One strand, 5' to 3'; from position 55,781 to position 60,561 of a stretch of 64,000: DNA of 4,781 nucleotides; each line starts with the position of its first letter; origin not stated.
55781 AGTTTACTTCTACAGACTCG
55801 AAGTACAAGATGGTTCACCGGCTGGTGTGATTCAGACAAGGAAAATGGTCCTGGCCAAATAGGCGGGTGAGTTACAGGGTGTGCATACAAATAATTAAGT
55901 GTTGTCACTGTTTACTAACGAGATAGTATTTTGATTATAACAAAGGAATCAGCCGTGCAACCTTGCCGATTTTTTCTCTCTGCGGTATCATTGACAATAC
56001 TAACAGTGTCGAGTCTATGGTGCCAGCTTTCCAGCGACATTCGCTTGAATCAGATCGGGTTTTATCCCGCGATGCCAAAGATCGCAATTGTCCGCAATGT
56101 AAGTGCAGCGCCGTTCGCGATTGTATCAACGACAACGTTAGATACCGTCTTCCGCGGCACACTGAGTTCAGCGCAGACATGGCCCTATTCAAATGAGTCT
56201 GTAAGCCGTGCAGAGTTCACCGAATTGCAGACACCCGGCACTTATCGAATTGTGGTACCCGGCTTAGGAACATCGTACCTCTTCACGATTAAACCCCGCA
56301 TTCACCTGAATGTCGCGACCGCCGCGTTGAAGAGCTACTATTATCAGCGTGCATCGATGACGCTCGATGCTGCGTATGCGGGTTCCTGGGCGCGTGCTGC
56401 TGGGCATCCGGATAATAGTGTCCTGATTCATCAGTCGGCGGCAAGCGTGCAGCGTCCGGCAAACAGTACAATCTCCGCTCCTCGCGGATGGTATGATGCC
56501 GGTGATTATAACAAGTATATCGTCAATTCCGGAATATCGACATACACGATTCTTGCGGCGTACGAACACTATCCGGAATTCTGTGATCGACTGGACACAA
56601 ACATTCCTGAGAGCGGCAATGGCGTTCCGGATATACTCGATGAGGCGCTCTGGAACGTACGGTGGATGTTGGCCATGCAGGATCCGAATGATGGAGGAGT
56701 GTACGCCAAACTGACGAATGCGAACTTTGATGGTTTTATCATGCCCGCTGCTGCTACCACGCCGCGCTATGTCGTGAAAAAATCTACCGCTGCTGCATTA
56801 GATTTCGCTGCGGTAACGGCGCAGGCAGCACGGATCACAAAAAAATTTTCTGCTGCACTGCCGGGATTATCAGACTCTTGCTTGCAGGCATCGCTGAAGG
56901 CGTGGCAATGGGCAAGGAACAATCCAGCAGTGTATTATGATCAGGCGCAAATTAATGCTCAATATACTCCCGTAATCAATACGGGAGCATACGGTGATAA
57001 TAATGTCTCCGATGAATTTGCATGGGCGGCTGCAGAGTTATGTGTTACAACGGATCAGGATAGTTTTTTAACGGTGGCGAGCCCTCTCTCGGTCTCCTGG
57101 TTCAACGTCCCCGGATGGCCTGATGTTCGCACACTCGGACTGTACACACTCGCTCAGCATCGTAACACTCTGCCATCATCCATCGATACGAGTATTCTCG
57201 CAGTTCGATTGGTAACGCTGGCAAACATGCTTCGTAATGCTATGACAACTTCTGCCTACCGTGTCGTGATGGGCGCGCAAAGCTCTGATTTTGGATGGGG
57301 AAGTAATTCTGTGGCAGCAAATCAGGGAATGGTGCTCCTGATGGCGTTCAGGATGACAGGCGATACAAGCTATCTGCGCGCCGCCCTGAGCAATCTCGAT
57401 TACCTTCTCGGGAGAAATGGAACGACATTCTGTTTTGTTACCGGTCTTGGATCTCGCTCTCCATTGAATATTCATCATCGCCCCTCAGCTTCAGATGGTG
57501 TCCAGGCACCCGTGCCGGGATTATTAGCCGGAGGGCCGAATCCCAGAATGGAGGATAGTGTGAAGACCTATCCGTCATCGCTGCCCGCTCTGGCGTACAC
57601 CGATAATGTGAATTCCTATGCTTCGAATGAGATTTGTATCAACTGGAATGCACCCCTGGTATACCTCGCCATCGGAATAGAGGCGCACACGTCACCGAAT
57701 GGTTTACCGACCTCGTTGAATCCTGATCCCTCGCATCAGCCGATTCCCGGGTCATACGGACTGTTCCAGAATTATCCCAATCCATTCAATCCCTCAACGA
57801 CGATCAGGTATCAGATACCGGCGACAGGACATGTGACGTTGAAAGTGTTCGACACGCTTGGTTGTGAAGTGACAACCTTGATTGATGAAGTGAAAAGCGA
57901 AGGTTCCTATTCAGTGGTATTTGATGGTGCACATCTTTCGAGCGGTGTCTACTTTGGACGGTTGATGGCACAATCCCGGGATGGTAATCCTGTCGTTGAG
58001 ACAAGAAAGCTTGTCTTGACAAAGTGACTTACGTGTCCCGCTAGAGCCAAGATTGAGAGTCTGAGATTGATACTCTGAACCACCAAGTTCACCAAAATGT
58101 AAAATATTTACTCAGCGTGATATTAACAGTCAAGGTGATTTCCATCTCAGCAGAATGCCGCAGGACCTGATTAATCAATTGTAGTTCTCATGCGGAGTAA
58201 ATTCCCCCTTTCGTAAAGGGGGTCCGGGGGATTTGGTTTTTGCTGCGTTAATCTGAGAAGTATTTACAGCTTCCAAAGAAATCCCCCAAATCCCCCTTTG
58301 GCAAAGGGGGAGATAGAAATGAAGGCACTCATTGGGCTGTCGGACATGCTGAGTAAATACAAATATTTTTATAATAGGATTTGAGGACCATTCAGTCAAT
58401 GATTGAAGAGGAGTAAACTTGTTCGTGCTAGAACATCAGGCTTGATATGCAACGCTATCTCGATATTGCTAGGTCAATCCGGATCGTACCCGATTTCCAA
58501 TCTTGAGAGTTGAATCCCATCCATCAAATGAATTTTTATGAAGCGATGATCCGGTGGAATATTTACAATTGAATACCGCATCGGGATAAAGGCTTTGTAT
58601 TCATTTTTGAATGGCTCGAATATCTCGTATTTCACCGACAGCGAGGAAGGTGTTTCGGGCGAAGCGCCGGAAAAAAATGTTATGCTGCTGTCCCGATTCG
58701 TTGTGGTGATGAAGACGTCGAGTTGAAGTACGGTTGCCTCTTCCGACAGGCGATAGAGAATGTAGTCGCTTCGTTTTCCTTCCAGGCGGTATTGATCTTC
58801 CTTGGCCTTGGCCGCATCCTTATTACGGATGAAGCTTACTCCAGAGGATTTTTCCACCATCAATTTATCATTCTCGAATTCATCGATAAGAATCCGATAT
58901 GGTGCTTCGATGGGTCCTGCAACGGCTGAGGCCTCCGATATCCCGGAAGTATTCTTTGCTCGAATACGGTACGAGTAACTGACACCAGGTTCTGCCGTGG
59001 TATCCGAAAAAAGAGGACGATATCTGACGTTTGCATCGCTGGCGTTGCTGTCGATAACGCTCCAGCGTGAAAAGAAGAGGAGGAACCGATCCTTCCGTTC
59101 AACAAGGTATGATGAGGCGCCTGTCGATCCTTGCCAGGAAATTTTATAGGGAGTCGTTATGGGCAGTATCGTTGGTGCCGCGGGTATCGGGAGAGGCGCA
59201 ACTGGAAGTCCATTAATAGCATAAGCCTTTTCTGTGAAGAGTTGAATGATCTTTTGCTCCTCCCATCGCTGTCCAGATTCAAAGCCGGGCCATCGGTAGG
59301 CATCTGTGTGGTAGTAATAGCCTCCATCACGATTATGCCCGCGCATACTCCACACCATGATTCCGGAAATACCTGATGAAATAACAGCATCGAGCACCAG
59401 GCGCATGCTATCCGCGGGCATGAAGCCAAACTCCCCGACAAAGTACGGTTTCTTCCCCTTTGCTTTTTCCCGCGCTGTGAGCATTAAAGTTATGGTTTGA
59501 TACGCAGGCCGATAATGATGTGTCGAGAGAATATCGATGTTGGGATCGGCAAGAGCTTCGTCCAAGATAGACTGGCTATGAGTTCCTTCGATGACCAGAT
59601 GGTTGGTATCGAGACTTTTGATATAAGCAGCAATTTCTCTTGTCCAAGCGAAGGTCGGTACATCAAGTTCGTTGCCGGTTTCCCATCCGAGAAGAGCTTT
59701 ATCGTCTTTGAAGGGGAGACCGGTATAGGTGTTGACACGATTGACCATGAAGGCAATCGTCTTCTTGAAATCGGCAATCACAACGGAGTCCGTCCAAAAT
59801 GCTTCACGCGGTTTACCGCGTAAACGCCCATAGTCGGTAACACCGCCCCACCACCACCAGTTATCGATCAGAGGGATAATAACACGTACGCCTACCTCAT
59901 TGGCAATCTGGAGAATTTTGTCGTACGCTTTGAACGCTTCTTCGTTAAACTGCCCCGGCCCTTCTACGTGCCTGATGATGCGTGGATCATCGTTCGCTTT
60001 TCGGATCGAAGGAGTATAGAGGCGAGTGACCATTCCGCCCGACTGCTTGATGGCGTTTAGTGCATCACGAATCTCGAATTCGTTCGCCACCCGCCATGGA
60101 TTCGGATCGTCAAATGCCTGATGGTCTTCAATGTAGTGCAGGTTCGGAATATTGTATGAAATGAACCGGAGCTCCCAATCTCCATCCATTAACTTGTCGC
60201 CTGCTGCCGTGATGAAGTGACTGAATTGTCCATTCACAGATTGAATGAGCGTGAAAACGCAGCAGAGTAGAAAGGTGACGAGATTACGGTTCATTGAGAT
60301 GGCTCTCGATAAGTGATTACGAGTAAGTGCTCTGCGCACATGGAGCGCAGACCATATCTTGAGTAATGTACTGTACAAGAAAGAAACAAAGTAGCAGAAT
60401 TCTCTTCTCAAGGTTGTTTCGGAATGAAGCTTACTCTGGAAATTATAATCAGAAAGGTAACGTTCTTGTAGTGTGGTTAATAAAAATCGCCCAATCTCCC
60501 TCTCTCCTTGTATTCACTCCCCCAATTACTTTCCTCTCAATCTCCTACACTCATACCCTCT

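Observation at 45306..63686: Mannan/glucomannan utilisation locus built on T9SS-secreted enzymes plus an SSS-GH130 import/phosphorolysis operon instead of SusC/SusD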

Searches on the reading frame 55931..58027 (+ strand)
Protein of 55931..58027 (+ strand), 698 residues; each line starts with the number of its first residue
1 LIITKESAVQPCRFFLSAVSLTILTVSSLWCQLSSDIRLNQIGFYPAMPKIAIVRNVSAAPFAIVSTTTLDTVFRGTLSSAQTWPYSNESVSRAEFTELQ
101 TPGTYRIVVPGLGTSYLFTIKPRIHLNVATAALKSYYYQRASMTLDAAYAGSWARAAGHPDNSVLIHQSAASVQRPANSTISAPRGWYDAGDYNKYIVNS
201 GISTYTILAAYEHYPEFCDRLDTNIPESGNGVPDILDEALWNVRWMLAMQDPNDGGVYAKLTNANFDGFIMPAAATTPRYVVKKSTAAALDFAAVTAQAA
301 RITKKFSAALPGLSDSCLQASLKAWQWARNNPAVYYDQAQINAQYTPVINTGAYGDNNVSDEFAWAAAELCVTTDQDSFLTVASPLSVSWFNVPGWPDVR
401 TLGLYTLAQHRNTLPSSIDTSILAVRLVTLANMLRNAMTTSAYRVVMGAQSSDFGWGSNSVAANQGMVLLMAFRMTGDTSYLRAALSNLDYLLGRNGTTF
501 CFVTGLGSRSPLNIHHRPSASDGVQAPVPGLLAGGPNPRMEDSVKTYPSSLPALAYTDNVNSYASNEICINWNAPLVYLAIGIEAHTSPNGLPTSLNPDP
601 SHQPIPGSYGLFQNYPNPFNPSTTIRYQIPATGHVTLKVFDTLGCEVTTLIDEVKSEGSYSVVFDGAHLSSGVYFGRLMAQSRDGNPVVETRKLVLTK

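Call 3: search_protein_families(library=pfam, proteins=[window:55931-58027:+], max_evalue=0.01)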
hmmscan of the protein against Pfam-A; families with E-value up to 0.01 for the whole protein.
window:55931-58027:+ (698 aa): 3 families
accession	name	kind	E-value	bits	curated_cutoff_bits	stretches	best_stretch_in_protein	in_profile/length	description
PF00759.25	Glyco_hydro_9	-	2.1e-82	278.3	27.7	1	128-579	4-443/444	Glycosyl hydrolase family 9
PF02927.20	CelD_N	-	2.3e-20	73.6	24.6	1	34-113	3-85/86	Cellulase N-terminal ig-like domain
PF18962.6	Por_Secre_tail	-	9.7e-06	26.2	27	1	615-681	2-65/75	Secretion system C-terminal sorting domain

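Call 8: search_protein_families(library=ncbifam, proteins=[window:55931-58027:+], max_evalue=0.001)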
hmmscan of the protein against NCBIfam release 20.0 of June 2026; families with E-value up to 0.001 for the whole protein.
window:55931-58027:+ (698 aa): 4 families
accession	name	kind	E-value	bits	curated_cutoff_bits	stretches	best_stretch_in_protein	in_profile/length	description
NF049990.1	CellobisidaseCelK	equivalog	7.9e-80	269.2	1700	1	34-583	211-808/889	cellulose 1,4-beta-cellobiosidase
NF052323.1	T9SSA_dep_M6i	equivalog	1.2e-09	36.7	600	1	614-684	960-1030/1043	T9SS-dependent M6-like inactivated metalloprotease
TIGR04183.1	Por_Secre_tail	domain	9.7e-06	25.5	23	1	615-681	2-61/72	T9SS type A sorting domain-containing protein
NF038113.1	T9SSA_dep_M36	equivalog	0.0004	18.7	885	1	612-680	793-857/869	T9SS-dependent M36 family metallopeptidase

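Call 13: search_solved_structures(query=window:55931-58027:+, max_evalue=0.001)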
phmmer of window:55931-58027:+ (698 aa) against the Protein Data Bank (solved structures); distinct sequences matched with E-value up to 0.001: 22.
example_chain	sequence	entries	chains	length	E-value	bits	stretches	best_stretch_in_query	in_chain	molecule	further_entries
6dht_A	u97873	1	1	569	2.9e-147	495.2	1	36-585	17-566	Xyloglucan-specific endo-beta-1,4-glucanase BoGH9A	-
3x17_B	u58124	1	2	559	5.9e-77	262.8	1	35-581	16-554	Endoglucanase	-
4cj0_A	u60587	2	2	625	4.9e-76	259.8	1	31-590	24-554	ENDOGLUCANASE D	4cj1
1clc_A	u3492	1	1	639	5e-76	259.7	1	31-590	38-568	ENDOGLUCANASE CELD; EC: 3.2.1.4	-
1ut9_A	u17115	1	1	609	3.3e-68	233.9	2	35-380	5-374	CELLULOSE 1,4-BETA-CELLOBIOSIDASE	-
1rq5_A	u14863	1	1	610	2.2e-67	231.2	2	35-380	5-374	Cellobiohydrolase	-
3ez8_A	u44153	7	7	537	1.1e-62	215.6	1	37-581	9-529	Cellulase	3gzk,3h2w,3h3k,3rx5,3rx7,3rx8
5e2j_A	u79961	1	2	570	1.6e-61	211.9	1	36-581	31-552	Endoglucanase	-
5u0h_A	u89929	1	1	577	2.9e-60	207.7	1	45-580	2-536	J30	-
5u2o_A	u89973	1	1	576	1.1e-58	202.4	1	45-580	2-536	J30 CCH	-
3wc3_A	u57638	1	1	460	4.9e-09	38.4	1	158-526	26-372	Endo-1, 4-beta-glucanase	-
8ihw_A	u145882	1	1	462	5.8e-09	38.1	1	160-526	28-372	Endoglucanase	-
8ihy_A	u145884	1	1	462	6.1e-09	38.1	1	158-526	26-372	Endoglucanase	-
8ihx_A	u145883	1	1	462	1.1e-08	37.2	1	158-526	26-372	Endoglucanase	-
4zg8_A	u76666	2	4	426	1.1e-07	33.9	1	156-576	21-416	Endoglucanase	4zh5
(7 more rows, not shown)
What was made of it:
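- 55931..58027 (+): GH9 endo-beta-1,4-glucanase with an N-terminal Ig domain and a T9SS CTD. BoGH9A 6DHT scores 495 bits (call 13).
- Checked: The nearest solved relative is BoGH9A 6DHT at 495 bits (calls 3, 13).
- The GH9's nearest solved relative is BoGH9A of the B. ovatus xyloglucan locus, at 495 bits (call 13).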

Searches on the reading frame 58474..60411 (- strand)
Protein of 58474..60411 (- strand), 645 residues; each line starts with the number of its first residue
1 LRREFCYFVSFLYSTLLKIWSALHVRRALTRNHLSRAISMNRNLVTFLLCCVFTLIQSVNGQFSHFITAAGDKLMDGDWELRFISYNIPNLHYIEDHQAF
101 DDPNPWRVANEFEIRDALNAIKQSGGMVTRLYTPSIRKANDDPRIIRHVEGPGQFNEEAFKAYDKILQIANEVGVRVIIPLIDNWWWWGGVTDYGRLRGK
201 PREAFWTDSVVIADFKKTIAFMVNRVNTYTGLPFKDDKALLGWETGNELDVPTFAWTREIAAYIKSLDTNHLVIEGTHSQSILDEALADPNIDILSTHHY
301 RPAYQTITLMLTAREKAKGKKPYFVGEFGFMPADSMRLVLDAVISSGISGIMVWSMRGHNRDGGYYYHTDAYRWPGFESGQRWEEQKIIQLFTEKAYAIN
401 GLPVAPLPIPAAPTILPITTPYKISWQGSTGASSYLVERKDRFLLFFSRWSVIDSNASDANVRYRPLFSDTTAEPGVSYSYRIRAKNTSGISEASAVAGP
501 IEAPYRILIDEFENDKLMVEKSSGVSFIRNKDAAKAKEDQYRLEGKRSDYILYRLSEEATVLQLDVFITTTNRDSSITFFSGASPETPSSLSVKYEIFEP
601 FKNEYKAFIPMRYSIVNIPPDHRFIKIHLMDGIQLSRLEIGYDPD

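Call 3: search_protein_families(library=pfam, proteins=[window:58474-60411:-], max_evalue=0.01)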
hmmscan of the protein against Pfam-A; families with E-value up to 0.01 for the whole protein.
window:58474-60411:- (645 aa): 1 family
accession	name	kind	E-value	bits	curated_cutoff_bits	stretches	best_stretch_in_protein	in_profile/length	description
PF00150.24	Cellulase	-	1.6e-07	31.5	23.5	1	152-350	52-263/272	Cellulase (glycosyl hydrolase family 5)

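Call 8: search_protein_families(library=ncbifam, proteins=[window:58474-60411:-], max_evalue=0.001)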
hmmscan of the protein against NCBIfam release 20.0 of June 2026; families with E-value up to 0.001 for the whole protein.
window:58474-60411:- (645 aa): 0 families

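Call 10: search_solved_structures(query=window:58474-60411:-, max_evalue=0.01, show_alignments=1)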
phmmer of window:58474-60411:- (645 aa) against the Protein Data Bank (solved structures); distinct sequences matched with E-value up to 0.01: 17.
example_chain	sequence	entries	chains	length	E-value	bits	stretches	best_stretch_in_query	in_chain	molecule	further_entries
3pz9_A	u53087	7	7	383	1.4e-22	82.9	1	157-277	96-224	Mannan endo-1,4-beta-mannosidase. Glycosyl Hydrolase family 5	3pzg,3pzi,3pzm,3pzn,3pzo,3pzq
6tn6_A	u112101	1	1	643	1.6e-22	82.8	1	157-277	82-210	Mannan endo-1,4-beta-mannosidase. Glycosyl Hydrolase family 5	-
8gf3_A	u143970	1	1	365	3.3e-22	81.7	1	151-277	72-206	GH5 Mannanase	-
1rh9_A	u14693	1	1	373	8.5e-18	67.1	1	151-294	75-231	endo-beta-mannanase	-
9m20_A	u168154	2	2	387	1.9e-17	66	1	151-297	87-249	mannan endo-1,4-beta-mannosidase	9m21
4qp0_A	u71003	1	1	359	7.5e-16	60.7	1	162-277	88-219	Endo-beta-mannanase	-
1qno_A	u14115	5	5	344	1.1e-09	40.3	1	158-278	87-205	ENDO-1,4-B-D-MANNANASE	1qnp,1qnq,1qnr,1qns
4awe_A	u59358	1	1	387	2.2e-09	39.4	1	161-276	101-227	ENDO-BETA-D-1,4-MANNANASE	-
4lyp_A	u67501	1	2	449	5.6e-09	38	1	141-298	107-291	Exo-beta-1,4-mannosidase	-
4lyr_A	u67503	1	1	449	5.7e-09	38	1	141-298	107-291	Exo-beta-1,4-mannosidase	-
4lyq_A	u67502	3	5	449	3.5e-08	35.3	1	141-298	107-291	Exo-beta-1,4-mannosidase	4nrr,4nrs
1uuq_A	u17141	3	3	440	7.4e-08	34.3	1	149-299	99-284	MANNOSYL-OLIGOSACCHARIDE GLUCOSIDASE | MAN5A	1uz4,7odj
3ziz_A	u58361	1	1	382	2.7e-07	32.5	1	159-277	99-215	GH5 ENDO-BETA-1,4-MANNANASE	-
3wfl_A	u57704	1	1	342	4.9e-06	28.3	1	158-278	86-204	beta-mannanase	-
8q6t_I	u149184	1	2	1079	5e-05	24.9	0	392-500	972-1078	Titin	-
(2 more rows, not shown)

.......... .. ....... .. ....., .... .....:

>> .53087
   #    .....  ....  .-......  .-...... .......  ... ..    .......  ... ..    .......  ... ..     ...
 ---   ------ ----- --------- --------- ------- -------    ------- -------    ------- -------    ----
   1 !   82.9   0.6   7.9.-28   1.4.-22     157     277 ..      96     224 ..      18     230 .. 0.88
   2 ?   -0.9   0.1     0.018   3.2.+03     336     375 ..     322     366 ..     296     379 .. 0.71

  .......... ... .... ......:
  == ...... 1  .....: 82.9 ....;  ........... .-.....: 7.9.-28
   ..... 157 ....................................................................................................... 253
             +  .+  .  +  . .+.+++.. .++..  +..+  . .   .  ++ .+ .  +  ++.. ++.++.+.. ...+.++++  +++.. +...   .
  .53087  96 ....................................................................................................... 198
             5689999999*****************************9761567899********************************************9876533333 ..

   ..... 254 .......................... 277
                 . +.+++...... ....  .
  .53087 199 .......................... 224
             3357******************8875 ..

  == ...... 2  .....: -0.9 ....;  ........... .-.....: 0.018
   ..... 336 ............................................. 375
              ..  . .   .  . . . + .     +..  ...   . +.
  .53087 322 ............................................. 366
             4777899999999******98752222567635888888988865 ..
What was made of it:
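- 58474..60294 (-): GH5 mannanase-like enzyme with a signal peptide and a C-terminal FN3-like/beta-sandwich region, no CTD. 3PZ9 and 1RH9 mannanases score 67-83 bits (call 10).
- Checked: 58474-60294(-): GH5 mannanase-like (call 10).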
